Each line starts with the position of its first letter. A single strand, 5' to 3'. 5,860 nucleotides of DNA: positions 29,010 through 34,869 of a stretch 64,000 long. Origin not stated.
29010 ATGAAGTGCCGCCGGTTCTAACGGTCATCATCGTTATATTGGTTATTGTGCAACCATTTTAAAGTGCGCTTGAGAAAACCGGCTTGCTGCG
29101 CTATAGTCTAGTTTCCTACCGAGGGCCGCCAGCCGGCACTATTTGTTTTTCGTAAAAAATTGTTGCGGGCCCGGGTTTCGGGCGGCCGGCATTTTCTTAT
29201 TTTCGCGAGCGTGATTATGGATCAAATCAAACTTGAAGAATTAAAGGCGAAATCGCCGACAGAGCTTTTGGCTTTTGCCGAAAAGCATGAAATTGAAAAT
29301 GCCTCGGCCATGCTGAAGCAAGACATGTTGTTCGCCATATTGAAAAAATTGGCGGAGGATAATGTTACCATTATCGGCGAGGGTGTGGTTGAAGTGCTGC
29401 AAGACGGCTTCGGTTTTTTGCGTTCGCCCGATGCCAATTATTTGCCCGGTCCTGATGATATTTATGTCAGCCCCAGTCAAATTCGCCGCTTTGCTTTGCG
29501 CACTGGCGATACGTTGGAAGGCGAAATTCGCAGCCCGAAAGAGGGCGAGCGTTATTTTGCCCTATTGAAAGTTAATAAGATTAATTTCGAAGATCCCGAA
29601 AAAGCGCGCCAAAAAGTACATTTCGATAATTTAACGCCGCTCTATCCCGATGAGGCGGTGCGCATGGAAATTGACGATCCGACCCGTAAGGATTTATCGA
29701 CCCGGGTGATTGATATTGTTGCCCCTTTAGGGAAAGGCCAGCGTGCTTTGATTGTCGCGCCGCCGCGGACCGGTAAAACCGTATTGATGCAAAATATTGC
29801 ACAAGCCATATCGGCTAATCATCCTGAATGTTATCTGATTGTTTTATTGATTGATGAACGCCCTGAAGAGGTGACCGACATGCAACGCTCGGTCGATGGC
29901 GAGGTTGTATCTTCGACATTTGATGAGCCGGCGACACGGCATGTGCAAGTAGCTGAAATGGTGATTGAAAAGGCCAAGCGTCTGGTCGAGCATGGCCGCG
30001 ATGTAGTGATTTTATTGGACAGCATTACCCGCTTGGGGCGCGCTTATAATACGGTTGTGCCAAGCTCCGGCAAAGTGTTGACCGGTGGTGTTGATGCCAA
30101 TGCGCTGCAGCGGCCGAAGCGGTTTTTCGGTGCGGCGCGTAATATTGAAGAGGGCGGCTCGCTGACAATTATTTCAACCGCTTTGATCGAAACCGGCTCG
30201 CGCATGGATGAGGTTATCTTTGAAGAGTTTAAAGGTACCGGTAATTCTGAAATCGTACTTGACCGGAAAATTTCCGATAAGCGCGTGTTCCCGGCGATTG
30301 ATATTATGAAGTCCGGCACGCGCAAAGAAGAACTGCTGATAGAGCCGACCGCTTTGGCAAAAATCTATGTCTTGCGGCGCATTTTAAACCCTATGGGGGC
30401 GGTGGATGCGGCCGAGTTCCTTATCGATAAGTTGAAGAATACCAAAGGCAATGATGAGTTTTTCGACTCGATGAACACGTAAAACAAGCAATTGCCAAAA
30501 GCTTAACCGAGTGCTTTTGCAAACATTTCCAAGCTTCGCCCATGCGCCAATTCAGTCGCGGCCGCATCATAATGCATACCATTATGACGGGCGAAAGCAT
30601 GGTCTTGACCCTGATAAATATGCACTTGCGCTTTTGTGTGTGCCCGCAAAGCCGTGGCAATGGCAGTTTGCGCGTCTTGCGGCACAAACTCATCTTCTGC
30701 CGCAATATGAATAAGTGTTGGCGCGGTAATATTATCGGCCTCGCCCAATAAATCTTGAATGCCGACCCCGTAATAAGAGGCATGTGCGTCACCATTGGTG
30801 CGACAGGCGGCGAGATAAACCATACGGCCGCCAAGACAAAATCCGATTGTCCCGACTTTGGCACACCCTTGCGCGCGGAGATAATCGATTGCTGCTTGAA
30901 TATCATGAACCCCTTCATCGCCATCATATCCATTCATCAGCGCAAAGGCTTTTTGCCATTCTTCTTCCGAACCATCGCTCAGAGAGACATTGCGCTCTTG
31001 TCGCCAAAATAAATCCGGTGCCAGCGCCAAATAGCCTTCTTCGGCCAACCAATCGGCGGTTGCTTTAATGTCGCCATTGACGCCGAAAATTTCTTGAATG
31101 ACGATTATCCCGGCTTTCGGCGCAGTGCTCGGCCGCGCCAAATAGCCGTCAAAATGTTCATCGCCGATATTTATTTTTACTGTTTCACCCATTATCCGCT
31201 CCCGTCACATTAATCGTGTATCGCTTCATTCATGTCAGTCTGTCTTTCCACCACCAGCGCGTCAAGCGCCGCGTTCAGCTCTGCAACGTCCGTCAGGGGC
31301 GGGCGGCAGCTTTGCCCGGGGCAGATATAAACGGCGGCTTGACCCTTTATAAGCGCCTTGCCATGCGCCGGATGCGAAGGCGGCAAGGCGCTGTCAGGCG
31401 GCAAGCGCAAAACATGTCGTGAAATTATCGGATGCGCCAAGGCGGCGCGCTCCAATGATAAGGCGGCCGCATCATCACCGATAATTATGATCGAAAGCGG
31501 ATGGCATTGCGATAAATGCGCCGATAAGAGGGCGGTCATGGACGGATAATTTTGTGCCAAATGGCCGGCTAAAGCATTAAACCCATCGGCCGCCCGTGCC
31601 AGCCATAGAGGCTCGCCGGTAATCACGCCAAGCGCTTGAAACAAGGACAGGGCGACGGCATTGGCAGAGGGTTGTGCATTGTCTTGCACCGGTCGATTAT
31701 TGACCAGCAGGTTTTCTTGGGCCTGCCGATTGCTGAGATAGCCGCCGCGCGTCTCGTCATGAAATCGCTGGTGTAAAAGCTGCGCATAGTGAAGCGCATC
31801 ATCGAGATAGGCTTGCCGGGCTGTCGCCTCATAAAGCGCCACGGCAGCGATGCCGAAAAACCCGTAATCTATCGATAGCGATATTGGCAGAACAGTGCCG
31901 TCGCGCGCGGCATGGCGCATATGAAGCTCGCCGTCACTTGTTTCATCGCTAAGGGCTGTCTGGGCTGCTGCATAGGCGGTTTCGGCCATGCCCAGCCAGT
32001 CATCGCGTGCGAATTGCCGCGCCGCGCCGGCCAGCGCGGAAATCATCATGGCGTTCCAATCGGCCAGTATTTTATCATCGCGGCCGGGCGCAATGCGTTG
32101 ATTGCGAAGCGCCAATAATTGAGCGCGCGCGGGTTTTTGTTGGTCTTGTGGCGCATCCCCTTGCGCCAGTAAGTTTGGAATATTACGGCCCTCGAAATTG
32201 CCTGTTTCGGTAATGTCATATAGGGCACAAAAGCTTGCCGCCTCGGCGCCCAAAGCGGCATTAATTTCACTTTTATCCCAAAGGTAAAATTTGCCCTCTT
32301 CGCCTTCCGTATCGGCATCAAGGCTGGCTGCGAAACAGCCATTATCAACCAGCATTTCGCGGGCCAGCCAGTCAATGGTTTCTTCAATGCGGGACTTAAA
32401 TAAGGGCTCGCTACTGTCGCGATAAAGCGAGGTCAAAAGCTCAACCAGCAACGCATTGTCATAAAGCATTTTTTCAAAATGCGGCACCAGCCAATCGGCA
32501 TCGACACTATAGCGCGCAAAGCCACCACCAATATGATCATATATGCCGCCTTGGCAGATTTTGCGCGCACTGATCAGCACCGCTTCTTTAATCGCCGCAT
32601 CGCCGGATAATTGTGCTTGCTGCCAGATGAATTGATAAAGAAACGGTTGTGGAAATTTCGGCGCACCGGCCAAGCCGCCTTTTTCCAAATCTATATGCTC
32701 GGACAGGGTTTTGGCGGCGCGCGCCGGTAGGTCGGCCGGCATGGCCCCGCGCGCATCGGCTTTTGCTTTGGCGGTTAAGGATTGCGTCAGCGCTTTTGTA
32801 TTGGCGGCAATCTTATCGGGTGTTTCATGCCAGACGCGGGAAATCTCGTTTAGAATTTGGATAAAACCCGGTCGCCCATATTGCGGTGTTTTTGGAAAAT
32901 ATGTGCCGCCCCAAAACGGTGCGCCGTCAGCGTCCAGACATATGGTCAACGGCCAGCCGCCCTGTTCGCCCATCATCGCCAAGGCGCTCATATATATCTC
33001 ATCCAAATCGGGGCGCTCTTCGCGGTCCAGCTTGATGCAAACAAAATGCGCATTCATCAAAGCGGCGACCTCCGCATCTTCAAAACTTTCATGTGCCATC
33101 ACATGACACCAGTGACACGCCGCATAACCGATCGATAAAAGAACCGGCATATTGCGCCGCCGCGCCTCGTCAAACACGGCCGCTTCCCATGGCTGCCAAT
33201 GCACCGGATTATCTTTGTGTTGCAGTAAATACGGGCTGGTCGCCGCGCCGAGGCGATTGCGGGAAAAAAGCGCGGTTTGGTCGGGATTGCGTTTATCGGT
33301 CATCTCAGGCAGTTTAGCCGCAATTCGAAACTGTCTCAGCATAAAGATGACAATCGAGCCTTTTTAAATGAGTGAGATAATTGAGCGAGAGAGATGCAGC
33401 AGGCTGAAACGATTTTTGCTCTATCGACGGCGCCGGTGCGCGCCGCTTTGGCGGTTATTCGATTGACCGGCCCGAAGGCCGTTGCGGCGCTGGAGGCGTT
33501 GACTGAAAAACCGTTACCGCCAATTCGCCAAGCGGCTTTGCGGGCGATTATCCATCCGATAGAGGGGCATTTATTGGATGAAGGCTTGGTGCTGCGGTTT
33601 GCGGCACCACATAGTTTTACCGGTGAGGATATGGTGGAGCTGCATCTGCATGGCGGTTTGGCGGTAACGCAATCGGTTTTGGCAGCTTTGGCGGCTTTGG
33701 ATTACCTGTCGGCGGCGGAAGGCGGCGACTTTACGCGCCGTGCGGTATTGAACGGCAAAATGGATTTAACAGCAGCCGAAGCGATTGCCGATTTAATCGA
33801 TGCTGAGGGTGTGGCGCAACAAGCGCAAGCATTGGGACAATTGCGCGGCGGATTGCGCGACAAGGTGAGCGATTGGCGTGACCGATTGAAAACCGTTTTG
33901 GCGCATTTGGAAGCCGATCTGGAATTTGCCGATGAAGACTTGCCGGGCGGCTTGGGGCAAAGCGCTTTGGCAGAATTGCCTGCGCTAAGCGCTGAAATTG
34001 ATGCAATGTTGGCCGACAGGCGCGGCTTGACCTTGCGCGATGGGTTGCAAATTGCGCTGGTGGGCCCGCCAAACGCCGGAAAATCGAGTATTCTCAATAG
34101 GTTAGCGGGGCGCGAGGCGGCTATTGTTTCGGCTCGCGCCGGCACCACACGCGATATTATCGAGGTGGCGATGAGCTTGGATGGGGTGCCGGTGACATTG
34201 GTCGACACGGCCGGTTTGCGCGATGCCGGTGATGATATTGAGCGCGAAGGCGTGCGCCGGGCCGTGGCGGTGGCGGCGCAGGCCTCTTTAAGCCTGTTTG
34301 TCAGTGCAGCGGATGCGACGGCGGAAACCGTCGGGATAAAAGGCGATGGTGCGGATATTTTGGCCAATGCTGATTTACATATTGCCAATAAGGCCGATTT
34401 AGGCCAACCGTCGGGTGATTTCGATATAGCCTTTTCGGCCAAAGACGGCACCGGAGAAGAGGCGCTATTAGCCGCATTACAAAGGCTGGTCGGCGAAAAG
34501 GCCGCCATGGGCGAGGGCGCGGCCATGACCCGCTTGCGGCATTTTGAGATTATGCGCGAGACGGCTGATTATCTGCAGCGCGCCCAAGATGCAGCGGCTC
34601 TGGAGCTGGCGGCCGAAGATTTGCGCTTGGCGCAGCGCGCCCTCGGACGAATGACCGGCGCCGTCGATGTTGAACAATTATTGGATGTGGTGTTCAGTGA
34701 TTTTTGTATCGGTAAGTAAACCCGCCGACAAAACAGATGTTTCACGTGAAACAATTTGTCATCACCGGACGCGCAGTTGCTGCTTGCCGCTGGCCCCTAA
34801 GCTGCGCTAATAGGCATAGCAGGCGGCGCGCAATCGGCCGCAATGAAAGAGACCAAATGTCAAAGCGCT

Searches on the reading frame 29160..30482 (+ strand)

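Call 4: search_protein_families(library=ncbifam, proteins=[window:29160-30482:+])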
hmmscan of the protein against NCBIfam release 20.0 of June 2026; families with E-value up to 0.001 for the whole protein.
window:29160-30482:+ (440 aa): 28 families (the best 25 are shown)
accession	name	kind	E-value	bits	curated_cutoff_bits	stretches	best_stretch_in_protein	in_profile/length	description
TIGR00767.1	rho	equivalog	1.9e-213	708.9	509.45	1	24-439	2-414/415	transcription termination factor Rho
NF006886.1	PRK09376.1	equivalog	9.4e-212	703.2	315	1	24-438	2-413/413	transcription termination factor Rho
NF041509.1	paralog_Rho2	exception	2e-143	478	628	1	92-436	17-358/360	transcription termination factor Rho, short form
TIGR02546.1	III_secr_ATP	equivalog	2.3e-29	102.4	604.75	1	153-436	108-388/423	type III secretion system ATPase SctN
TIGR03496.1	FliI_clade1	equivalog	3.8e-27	95.1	619.1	1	168-410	114-358/414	flagellar protein export ATPase FliI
TIGR01026.1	fliI_yscN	subfamily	1.9e-26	92.8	379.5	1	178-436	148-405/440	FliI/YscN family ATPase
TIGR03498.1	FliI_clade3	equivalog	1.6e-25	89.6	587.45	1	167-410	116-361/418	flagellar protein export ATPase FliI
NF006012.0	PRK08149.1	equivalog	5.1e-23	81.7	594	1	143-410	106-373/431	type III secretion system ATPase SctN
TIGR03497.1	FliI_clade2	equivalog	6.9e-23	81.3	629.8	1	162-410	108-356/413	flagellar protein export ATPase FliI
NF005391.0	PRK06936.1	equivalog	2.9e-21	75.8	657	1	162-434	130-402/439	type III secretion system ATPase SctN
NF005765.0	PRK07594.1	equivalog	6.6e-20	71.2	715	1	154-411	118-375/433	EscN/YscN/HrcN family type III secretion system ATPase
NF005295.0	PRK06820.1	equivalog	8e-20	71.2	690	1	163-413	135-385/440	EscN/YscN/HrcN family type III secretion system ATPase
NF006575.0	PRK09099.1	subfamily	2.8e-19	69.2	706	1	146-411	117-385/443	type III secretion system ATPase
NF005535.1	PRK07196.1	equivalog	6.8e-17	61.6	715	1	176-396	140-363/434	flagellar protein export ATPase FliI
NF006290.1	PRK08472.1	equivalog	3.7e-16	59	644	1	181-436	145-399/433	flagellar protein export ATPase FliI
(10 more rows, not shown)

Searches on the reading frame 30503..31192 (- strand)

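Call 35: search_protein_families(library=ncbifam, proteins=[window:30503-31192:-], max_evalue=1e-10)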
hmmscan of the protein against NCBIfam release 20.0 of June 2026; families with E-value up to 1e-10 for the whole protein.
window:30503-31192:- (229 aa): 1 family
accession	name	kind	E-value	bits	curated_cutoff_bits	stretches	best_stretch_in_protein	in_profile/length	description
NF041440.1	hydrolase_YghX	exception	1.9e-27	96.2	460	1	10-228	78-292/292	YghX family hydrolase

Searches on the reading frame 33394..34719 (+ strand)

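Call 4: search_protein_families(library=ncbifam, proteins=[window:33394-34719:+])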
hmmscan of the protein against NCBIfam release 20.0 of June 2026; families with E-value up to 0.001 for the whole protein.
window:33394-34719:+ (441 aa): 15 families
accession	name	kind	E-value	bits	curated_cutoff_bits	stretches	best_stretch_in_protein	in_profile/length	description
NF003661.0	PRK05291.1-3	equivalog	2e-147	492.1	380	1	3-441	2-448/448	tRNA uridine-5-carboxymethylaminomethyl(34) synthesis GTPase MnmE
TIGR00450.1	mnmE_trmE_thdF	equivalog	5.3e-77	259.8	252.6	1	12-441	2-446/446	tRNA uridine-5-carboxymethylaminomethyl(34) synthesis GTPase MnmE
TIGR03594.1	GTPase_EngA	equivalog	6e-22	78.2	306.7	1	216-309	174-270/432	ribosome biogenesis GTPase Der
TIGR03918.1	GTP_HydF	equivalog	6.1e-19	68.1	325.55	1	218-312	8-102/392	[FeFe] hydrogenase H-cluster maturation GTPase HydF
TIGR00231.1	small_GTP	domain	3.4e-18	65.9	42.5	1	219-310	5-97/164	GTP-binding protein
NF000908.1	PRK00089.1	equivalog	6.8e-16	58.4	237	1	220-336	6-122/291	GTPase Era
NF002828.0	PRK03003.1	equivalog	1.6e-15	56.7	631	1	218-277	214-273/477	ribosome biogenesis GTPase Der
NF007071.0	PRK09518.1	equivalog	7.8e-14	51.1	953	1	216-278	443-505/706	bifunctional cytidylate kinase/GTPase Der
TIGR00436.1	era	equivalog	1.5e-10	40.9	116.25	1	219-291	2-74/270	GTPase Era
TIGR03596.1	GTPase_YlqF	equivalog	2.9e-09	36.7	208.2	1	208-274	110-172/276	ribosome biogenesis GTPase YlqF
TIGR03598.1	GTPase_YsxC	equivalog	2.5e-07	30.6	124.45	1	212-257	13-59/186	ribosome biogenesis GTP-binding protein YihA/YsxC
TIGR00437.1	feoB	equivalog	7.4e-07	28.2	315.65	1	224-299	1-75/594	ferrous iron transport protein B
TIGR03597.1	GTPase_YqeH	equivalog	0.00019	20.7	297.4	1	217-277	155-217/361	ribosome biogenesis GTPase YqeH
TIGR03156.1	GTP_HflX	equivalog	0.00047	19.2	216.75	0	215-274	187-246/351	GTPase HflX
TIGR00993.1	3a0901s04IAP86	subfamily_domain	0.00061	18.1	660.7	1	217-280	118-181/763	chloroplast protein import component Toc86/159, G and M domains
